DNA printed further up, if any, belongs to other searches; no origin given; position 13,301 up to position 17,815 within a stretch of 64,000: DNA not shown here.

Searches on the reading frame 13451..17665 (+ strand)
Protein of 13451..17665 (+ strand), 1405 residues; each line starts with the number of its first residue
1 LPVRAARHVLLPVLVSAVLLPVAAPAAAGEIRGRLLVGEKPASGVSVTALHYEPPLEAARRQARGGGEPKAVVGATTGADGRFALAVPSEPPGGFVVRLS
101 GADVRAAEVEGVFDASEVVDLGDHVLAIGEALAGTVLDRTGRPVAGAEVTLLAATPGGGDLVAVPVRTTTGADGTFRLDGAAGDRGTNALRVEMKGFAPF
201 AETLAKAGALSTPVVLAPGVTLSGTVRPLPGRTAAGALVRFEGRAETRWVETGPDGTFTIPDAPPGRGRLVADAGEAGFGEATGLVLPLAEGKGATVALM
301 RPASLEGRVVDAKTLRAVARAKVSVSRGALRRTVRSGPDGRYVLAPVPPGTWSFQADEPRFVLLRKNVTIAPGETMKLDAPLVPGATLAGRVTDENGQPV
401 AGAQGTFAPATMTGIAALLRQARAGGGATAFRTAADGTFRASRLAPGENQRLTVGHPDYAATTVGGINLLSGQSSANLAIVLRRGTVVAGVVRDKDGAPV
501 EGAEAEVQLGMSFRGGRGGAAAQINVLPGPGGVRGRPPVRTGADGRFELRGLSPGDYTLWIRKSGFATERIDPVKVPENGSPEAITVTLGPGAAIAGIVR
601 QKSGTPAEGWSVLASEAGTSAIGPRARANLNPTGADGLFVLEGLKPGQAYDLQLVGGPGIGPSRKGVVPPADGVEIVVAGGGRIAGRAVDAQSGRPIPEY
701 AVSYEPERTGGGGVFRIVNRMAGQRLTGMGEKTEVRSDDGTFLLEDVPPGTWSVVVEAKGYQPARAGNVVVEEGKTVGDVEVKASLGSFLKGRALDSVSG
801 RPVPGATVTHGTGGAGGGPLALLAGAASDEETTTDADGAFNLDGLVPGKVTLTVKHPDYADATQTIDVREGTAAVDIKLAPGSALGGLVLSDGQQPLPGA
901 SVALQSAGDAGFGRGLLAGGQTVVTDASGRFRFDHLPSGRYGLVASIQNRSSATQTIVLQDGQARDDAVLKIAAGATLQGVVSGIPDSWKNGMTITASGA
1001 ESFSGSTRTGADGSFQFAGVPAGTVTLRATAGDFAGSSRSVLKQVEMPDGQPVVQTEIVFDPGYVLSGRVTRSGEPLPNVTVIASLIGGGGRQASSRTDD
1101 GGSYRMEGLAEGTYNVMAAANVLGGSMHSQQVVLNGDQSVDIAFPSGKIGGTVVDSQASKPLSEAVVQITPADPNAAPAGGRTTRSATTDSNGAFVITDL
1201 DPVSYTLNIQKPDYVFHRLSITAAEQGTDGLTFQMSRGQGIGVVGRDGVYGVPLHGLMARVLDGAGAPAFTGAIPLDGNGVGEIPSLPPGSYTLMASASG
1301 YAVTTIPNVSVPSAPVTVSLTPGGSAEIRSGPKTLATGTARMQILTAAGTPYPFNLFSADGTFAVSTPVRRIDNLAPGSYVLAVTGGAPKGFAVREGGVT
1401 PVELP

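Call 9: search_protein_families(library=pfam, proteins=[window:13451-17665:+], max_evalue=0.01)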
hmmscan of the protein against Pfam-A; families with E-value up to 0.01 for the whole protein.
window:13451-17665:+ (1405 aa): 18 families
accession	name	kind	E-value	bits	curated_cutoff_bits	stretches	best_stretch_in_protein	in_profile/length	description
PF13620.12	CarboxypepD_reg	-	5.3e-131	427.7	32.3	12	790-879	2-81/82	Carboxypeptidase regulatory-like domain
PF13715.12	CarbopepD_reg_2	-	2.7e-54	181.6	32.2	3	829-881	25-78/88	CarboxypepD_reg-like domain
PF09430.16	EMC7_beta-sandw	-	2e-29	102.7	26.6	1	1182-1228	18-64/122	ER membrane protein complex subunit 7, beta-sandwich domain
PF17802.7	SpaA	-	5.4e-27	94.2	23.1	1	1149-1207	3-56/91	Prealbumin-like fold domain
PF17210.9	SdrD_B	-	4.8e-21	75.5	29.7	0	1179-1229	34-80/112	SdrD B-like domain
PF14686.12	fn3_3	-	1.5e-20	73.2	24.4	0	832-873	29-72/75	Polysaccharide lyase family 4, domain II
PF10670.15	DUF4198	-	2.8e-18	67.2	34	1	879-947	143-207/209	Domain of unknown function (DUF4198)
PF20598.4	DUF6795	-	2.1e-14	54.1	27.4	0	1067-1138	2-70/103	Domain of unknown function (DUF6795)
PF08308.17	PEGA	-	6.6e-12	45.6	20.8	0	843-880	30-68/71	PEGA domain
PF00775.27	Dioxygenase_C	-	3.4e-11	43.4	27.3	0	132-156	32-56/182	Dioxygenase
PF02369.22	Big_1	-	6.8e-10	39.4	34.9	0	133-179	22-65/93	Bacterial Ig-like domain (group 1)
PF23193.1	NOMO_3rd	-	7.8e-06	26.4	27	1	921-952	60-91/120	NOMO third transthyretin-like domain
PF15976.11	CooC_C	-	3.6e-05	24.1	29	0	371-404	2-35/93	CS1-pili formation C-terminal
PF24025.1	Ig_DR_A0283-like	-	6.8e-05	23.6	27.1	0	1152-1215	12-68/102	DR_A0283-like, Ig-like domain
PF13115.11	YtkA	-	0.00017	22.6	25.9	0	128-179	19-71/85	YtkA-like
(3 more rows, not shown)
